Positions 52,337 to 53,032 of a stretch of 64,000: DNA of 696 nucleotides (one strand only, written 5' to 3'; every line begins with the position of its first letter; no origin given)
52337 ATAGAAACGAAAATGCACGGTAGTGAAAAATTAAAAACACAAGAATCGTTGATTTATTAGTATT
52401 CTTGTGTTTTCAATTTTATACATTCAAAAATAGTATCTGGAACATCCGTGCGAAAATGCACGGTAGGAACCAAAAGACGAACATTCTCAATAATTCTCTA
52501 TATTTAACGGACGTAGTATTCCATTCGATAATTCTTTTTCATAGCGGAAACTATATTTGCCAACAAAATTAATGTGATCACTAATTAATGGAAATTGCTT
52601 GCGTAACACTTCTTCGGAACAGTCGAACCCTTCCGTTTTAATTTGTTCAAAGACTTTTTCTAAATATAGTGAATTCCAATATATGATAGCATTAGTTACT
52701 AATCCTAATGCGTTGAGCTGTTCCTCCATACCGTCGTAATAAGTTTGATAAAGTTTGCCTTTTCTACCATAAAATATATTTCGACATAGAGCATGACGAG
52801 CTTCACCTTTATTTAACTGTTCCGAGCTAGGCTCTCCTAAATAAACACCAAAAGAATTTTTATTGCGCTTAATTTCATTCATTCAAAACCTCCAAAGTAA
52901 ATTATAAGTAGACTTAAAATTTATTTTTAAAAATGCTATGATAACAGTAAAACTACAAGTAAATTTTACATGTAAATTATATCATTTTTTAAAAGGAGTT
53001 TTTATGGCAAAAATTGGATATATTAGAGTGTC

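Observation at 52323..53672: Miniature Tn3-family derivative (GGGG-terminal 37/38-bp repeats, tnpA reduced to its last 131 codons, intact resolvase) plus a second, IS-truncated copy of its tnpR-repeat end at 17216..17814; the repeat also cuts an IS21 istA and a small zinc-ribbon ORF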

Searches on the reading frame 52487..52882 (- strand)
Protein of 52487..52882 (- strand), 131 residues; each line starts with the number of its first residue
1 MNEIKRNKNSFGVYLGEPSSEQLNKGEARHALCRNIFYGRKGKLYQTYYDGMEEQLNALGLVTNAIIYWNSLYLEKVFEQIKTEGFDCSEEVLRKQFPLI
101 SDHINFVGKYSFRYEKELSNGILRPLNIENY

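Call 8: search_protein_families(library=pfam, proteins=[window:52487-52882:-], max_evalue=0.01)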
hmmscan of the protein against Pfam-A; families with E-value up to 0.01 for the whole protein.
window:52487-52882:- (131 aa): 1 family
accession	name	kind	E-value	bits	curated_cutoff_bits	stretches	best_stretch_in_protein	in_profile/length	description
PF01526.23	DDE_Tnp_Tn3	-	7.3e-29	101.2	24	1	20-110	299-389/389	Tn3 transposase DDE domain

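Call 10: search_dna_similar(query=window:52487-52882:-, collection=plasmids, mode=protein, max_rows=40, rows=spread)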
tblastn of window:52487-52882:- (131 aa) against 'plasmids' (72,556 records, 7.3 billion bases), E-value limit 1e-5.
The search stops at 5000 records and this limit was reached: more records match than are counted here, and every count below describes the 5000 best-scoring records only.
Records with a match: at least 5000; places in all: 9010; records where one place covers at least 80% of the query: 4977.
Best place of each record, by identity: >=99% 80; 95-99% 8; 90-95% 2; 80-90% 210; 60-80% 67; <60% 4633.
By first word of the organism name: Klebsiella 1840; Escherichia 1407; Enterococcus 332; Enterobacter 243; Citrobacter 183; Salmonella 148; Pseudomonas 128; Xanthomonas 125; Shigella 94; Yersinia 79; and 58 more.
By predicted mobility (MOB-suite, as given by PLSDB): conjugative 3052; mobilizable 1189; non-mobilizable 759.
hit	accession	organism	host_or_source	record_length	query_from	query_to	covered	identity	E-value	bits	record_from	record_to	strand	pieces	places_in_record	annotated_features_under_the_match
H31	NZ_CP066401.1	Enterococcus faecium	Homo sapiens,cell culture,rectal swab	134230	1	131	100%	100.0%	3e-82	269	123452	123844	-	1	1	none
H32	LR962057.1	Enterococcus faecalis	-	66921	21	131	85%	89.2%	9e-63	213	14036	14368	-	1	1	none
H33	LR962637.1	Enterococcus faecalis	-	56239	21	131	85%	87.4%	2e-61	209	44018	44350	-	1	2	none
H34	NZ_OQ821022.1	Escherichia coli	-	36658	22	126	80%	49.5%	1e-29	118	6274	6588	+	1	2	Tn3 family transposase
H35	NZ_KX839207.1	Klebsiella pneumoniae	-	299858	22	126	80%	49.5%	1e-29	118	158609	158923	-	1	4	Tn3 family transposase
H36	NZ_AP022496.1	Citrobacter portucalensis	-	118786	22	127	81%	47.2%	4e-27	111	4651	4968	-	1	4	none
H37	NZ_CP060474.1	Xanthomonas citri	Cell culture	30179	22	130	83%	45.0%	4e-28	114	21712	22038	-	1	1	Tn3-like element ISXc4 family transposase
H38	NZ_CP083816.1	Enterobacter asburiae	Homo sapiens,sputum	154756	22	128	82%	45.8%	2e-26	109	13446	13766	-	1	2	Tn3 family transposase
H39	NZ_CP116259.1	Aeromonas salmonicida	Fish,Bacteria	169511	22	130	83%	44.0%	9e-27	110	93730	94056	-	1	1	Tn3 family transposase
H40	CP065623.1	Escherichia coli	-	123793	21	127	82%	43.9%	1e-25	107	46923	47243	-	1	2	none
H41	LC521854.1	Klebsiella pneumoniae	Homo sapiens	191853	22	126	80%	43.8%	9e-27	110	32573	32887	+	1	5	transposase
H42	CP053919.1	Serratia marcescens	insect,cell culture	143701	22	126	80%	43.8%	9e-26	107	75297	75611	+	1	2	record has no annotation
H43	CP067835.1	Klebsiella pneumoniae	Homo sapiens,blood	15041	22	126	80%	43.8%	1e-25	107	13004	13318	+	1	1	Tn3-like element Tn3 family transposase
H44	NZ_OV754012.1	Klebsiella pneumoniae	-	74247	22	126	80%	43.8%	1e-25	107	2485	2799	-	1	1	none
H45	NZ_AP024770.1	Klebsiella pneumoniae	Homo sapiens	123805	22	126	80%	43.8%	1e-25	107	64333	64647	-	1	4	Tn3-like element Tn3 family transposase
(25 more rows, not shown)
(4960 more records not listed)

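Call 12: get_annotated_region(hit=H32, flank=6000)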
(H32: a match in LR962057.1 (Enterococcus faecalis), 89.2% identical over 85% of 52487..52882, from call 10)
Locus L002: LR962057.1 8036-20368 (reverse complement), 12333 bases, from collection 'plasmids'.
description: Enterococcus faecalis isolate 26975_2#200 genome assembly, plasmid: 2
organism: Enterococcus faecalis (NCBI taxid 1351)
taxonomy: Bacteria; Bacillota; Bacilli; Lactobacillales; Enterococcaceae; Enterococcus; Enterococcus faecalis
host: -; source: -; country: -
typing (MOB-suite, as given by PLSDB): mobilizable; replicon rep_cluster_980; relaxase MOBC
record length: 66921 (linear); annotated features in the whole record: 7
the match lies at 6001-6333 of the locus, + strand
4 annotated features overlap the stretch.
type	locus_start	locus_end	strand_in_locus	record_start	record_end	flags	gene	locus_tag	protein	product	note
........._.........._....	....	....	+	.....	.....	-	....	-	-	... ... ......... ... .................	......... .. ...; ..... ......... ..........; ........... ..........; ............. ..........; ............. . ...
predicted_resistance_gene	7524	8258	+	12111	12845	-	erm(B)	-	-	23S rRNA (adenine(2058)-N(6))-methyltransferase Erm(B)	predicted by amrfinderplus; class LINCOSAMIDE/MACROLIDE/STREPTOGRAMIN; identity 100.0%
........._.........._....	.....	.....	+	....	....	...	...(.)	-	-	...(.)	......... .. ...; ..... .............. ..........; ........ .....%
predicted_resistance_gene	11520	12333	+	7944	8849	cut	ant(6)-Ia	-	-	aminoglycoside nucleotidyltransferase ANT(6)-Ia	predicted by amrfinderplus; class AMINOGLYCOSIDE; identity 100.0%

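Call 13: get_annotated_region(hit=H33, flank=6000)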
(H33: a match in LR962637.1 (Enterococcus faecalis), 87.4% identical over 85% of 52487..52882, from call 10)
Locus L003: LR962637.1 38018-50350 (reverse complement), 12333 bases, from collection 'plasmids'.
description: Enterococcus faecalis isolate 26975_1#26 genome assembly, plasmid: 2
organism: Enterococcus faecalis (NCBI taxid 1351)
taxonomy: Bacteria; Bacillota; Bacilli; Lactobacillales; Enterococcaceae; Enterococcus; Enterococcus faecalis
host: -; source: -; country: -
typing (MOB-suite, as given by PLSDB): mobilizable; replicon rep_cluster_980; relaxase MOBP,MOBT,MOBV
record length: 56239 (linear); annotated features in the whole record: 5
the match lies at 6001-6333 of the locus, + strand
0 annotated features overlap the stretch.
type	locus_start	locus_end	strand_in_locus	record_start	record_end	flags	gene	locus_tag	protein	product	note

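Call 26: search_protein_families(library=ncbifam, proteins=[L002:3349-6336:+, window:52487-52882:-])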
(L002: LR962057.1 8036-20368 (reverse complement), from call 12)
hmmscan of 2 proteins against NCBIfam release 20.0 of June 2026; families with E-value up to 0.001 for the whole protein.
L002:3349-6336:+ (995 aa): 1 family
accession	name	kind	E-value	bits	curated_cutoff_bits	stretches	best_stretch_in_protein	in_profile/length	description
NF033527.1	transpos_Tn3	equivalog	1e-236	788.3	500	1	19-977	2-954/954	Tn3 family transposase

window:52487-52882:- (131 aa): 1 family
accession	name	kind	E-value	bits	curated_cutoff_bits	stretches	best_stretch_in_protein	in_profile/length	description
NF033527.1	transpos_Tn3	equivalog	3.9e-29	101.3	500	1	21-113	862-954/954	Tn3 family transposase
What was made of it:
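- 52487..52882 (-): tnpA remnant: codons 1-24 fused in frame to the last 107 codons. It lacks the N-terminal DNA-binding region and most of the DDE domain. Pfam and NCBIfam hits cover only the extreme C-terminus (calls 8, 26).
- On Tn3-family transposon (as a derivative): It matches positions 862-954 of 954 of NF033527 (call 26). Full-length relatives score 788 bits (call 26).
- The ORF matches Tn3 transposase models (calls 8, 26).
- Tried and rejected: NCBIfam gives only the generic Tn3 model (call 26).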

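Call 49: find_encoding_contigs(protein=window:52487-52882:-, flank=4000, max_places=10)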
Protein window:52487-52882:- (131 aa): 24 contigs read that carry it; 7 places shown.
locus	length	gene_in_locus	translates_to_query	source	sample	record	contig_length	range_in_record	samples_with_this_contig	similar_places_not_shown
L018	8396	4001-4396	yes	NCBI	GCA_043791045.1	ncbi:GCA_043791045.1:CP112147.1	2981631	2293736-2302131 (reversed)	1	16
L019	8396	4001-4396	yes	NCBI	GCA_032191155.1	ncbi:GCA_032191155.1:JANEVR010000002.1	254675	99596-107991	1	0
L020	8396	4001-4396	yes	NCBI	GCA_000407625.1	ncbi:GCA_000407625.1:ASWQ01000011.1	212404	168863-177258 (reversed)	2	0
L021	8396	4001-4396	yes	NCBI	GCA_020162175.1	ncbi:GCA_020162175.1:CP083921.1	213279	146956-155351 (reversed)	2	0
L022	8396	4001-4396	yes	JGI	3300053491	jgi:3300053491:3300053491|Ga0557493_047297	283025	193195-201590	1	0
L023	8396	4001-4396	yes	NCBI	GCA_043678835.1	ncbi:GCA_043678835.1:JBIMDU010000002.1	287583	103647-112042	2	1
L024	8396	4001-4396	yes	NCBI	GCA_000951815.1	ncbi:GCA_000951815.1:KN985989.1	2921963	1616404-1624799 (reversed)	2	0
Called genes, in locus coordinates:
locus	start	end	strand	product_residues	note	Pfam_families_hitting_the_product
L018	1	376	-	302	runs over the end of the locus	PF01609:DDE_Tnp_1, PF13612:DDE_Tnp_1_3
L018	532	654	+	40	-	-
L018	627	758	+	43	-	-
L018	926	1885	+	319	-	-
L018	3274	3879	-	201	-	PF00239:Resolvase, PF02796:HTH_7, PF13384:HTH_23 (weak), PF13551:HTH_29 (weak)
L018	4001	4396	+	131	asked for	PF01526:DDE_Tnp_Tn3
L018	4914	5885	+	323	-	PF00356:LacI, PF00532:Peripla_BP_1, PF13407:Peripla_BP_4, PF13377:Peripla_BP_3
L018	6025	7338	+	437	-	PF01547:SBP_bac_1, PF13416:SBP_bac_8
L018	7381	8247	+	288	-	PF00528:BPD_transp_1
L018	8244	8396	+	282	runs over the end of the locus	PF00528:BPD_transp_1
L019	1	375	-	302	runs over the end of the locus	PF01609:DDE_Tnp_1, PF13612:DDE_Tnp_1_3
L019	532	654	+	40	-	-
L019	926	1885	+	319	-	-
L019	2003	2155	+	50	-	-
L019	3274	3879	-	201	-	PF00239:Resolvase, PF02796:HTH_7, PF13384:HTH_23 (weak), PF13551:HTH_29 (weak)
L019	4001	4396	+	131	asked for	PF01526:DDE_Tnp_Tn3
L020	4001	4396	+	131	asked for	PF01526:DDE_Tnp_Tn3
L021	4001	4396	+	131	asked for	PF01526:DDE_Tnp_Tn3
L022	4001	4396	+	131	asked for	PF01526:DDE_Tnp_Tn3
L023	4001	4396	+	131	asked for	PF01526:DDE_Tnp_Tn3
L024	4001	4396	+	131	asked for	PF01526:DDE_Tnp_Tn3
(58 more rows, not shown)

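Call 51: search_solved_structures(query=L002:3349-6336:+, max_evalue=0.001)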
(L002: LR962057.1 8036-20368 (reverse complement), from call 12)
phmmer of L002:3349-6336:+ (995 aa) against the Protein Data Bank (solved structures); distinct sequences matched with E-value up to 0.001: 2.
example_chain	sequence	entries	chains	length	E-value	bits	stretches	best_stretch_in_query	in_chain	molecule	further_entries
7qd8_A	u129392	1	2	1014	6.7e-109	368.5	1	25-994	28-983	Transposase for transposon Tn4430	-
7qd4_A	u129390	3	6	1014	9.2e-109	368.1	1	25-994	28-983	Transposase for transposon Tn4430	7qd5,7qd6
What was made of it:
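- TnpA of the family reaches 788 bits on the NCBIfam Tn3 model and its closest solved relative is Tn4430 TnpA (calls 26, 51).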

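Call 53: get_annotated_region(hit=H43, flank=400)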
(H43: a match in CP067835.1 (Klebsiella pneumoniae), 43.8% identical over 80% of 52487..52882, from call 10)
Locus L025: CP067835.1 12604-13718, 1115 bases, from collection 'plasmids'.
description: Klebsiella pneumoniae strain ARLG-3224 plasmid pC278_4, complete sequence
organism: Klebsiella pneumoniae (NCBI taxid 573)
taxonomy: Bacteria; Pseudomonadota; Gammaproteobacteria; Enterobacterales; Enterobacteriaceae; Klebsiella; Klebsiella pneumoniae
host: -; source: Homo sapiens,blood; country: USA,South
typing (MOB-suite, as given by PLSDB): mobilizable; replicon ColRNAI_rep_cluster_1857; relaxase MOBC
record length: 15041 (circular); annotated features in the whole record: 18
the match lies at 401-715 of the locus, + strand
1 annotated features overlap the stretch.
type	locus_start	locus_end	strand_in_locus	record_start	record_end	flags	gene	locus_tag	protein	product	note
CDS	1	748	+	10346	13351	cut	-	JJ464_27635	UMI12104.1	Tn3-like element Tn3 family transposase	-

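Call 71: find_homologous_proteins(query=window:52487-52882:-, max_evalue=1e-20)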
Query window:52487-52882:- (131 aa): 30 proteins with E <= 1e-20 among 36 candidates.
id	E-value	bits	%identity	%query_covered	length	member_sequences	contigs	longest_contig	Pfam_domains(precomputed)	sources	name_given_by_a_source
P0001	1.7e-81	289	99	100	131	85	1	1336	PF01526.24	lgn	-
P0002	1.8e-72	260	100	89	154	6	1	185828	PF01526.24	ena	-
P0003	5.7e-62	226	89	85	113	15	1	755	PF01526.24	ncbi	ncbi:TPA: Tn3 family transposase, partial [Enterococcus faecium]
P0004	7.3e-54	199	82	83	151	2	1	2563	PF01526.24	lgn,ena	-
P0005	7.1e-52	193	93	73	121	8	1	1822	PF01526.24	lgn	-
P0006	3.8e-51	191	78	82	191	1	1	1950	PF01526.24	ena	-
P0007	4.3e-48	181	73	83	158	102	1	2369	PF01526.24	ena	-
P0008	3.3e-44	168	72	82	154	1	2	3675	PF01526.24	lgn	-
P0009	4.1e-41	158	62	83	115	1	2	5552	PF01526.24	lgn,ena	-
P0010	4.9e-39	151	100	53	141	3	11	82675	PF01526.24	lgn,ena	-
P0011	1.1e-36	144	84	61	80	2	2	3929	PF01526.24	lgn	-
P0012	6.5e-36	141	68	72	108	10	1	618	PF01526.24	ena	-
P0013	4.8e-35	139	81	61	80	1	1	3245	PF01526.24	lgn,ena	-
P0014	1.5e-34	137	80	61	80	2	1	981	PF01526.24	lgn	-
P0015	1.7e-34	137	82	58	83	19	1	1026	PF01526.24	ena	-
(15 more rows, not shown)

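Call 72: list_cluster_members(proteins=[P0001])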
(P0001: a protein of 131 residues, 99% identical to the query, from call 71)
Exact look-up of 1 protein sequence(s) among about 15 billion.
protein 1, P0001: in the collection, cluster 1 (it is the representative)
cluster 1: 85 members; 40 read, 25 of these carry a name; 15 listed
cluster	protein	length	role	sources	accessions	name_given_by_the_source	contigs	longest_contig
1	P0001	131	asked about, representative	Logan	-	-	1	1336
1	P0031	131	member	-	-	transposase [Enterococcus faecium] | hypothetical protein | Tn3 transposase DDE domain-containing protein n=3 Tax=Enterococcus faecium TaxID=1352 ...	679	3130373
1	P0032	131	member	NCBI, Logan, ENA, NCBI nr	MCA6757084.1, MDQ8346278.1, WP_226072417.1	Tn3 family transposase [Enterococcus faecium] | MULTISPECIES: transposase [Enterococcus]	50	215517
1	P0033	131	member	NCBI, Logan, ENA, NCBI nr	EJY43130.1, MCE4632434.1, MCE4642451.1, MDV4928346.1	transposase [Enterococcus faecium] | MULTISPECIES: transposase [Enterococcus]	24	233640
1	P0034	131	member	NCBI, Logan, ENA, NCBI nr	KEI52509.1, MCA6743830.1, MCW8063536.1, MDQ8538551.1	Tn3 family transposase [Enterococcus faecium]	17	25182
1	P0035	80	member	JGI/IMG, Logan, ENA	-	hypothetical protein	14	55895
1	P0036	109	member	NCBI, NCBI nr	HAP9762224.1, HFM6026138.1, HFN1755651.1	TPA: transposase, partial [Enterococcus faecium] | transposase [Enterococcus faecium]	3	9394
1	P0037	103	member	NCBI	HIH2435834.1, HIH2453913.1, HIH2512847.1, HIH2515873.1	TPA: Tn3 family transposase, partial [Enterococcus faecium]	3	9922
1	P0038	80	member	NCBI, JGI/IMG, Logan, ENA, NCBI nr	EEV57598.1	transposase [Enterococcus faecium 1,231,408] | hypothetical protein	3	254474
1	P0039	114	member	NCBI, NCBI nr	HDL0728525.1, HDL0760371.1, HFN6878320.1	TPA: Tn3 family transposase, partial [Enterococcus faecium] | Tn3 family transposase [Enterococcus faecium]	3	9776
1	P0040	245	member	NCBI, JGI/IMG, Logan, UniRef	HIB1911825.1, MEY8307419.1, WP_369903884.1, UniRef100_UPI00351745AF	Tn3 family transposase [Enterococcus faecium] | Tn3 family transposase n=1 Tax=Enterococcus faecium TaxID=1352 RepID=UPI00351745AF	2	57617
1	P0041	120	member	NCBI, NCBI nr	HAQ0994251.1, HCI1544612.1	TPA: Tn3 family transposase, partial [Enterococcus faecium] | transposase [Enterococcus faecium]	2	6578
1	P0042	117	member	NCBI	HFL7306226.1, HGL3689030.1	TPA: Tn3 family transposase, partial [Enterococcus faecium]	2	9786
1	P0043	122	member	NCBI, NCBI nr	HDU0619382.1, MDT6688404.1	transposase, partial [Enterococcus faecium] | transposase [Enterococcus faecium]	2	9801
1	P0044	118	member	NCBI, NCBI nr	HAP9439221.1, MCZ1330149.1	Tn3 family transposase, partial [Enterococcus faecium] | Tn3 family transposase [Enterococcus faecium]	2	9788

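Call 76: find_encoding_contigs(protein=P0032, flank=3000, max_places=6)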
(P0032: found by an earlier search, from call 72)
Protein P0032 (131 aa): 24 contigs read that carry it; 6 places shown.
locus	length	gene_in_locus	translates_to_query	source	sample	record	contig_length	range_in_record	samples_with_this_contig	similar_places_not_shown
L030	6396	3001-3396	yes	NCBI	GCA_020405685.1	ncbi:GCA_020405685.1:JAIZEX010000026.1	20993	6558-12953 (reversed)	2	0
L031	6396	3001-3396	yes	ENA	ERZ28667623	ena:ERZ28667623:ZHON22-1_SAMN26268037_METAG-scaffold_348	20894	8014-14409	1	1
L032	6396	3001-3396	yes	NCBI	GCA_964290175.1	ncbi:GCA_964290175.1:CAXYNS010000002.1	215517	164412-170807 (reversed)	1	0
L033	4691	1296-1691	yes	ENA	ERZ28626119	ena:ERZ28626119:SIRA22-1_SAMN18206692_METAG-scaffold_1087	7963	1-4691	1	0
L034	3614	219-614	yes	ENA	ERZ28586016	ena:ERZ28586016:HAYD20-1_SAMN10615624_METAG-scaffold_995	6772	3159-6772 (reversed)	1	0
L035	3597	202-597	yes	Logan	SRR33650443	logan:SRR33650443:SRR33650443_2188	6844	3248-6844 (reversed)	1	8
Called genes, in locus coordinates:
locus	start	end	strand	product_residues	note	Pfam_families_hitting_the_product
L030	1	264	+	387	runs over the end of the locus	PF21654:DncV-like_NTFase, PF18134:AGS_C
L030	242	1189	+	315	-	PF18167:Sa_NUDIX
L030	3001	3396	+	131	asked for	PF01526:DDE_Tnp_Tn3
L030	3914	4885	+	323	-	PF00356:LacI, PF00532:Peripla_BP_1, PF13407:Peripla_BP_4, PF13377:Peripla_BP_3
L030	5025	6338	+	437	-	PF01547:SBP_bac_1, PF13416:SBP_bac_8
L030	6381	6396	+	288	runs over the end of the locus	PF00528:BPD_transp_1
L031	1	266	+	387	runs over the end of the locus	PF21654:DncV-like_NTFase, PF18134:AGS_C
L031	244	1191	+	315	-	PF18167:Sa_NUDIX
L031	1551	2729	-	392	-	PF00872:Transposase_mut, PF10551:MULE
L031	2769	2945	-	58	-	-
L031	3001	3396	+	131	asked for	PF01526:DDE_Tnp_Tn3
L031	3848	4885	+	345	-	PF00356:LacI, PF00532:Peripla_BP_1, PF13407:Peripla_BP_4, PF13377:Peripla_BP_3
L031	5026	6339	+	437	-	PF01547:SBP_bac_1, PF13416:SBP_bac_8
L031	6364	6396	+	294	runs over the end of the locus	PF00528:BPD_transp_1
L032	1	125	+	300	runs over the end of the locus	PF18167:Sa_NUDIX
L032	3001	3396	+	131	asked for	PF01526:DDE_Tnp_Tn3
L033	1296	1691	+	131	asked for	PF01526:DDE_Tnp_Tn3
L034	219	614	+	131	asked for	PF01526:DDE_Tnp_Tn3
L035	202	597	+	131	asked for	PF01526:DDE_Tnp_Tn3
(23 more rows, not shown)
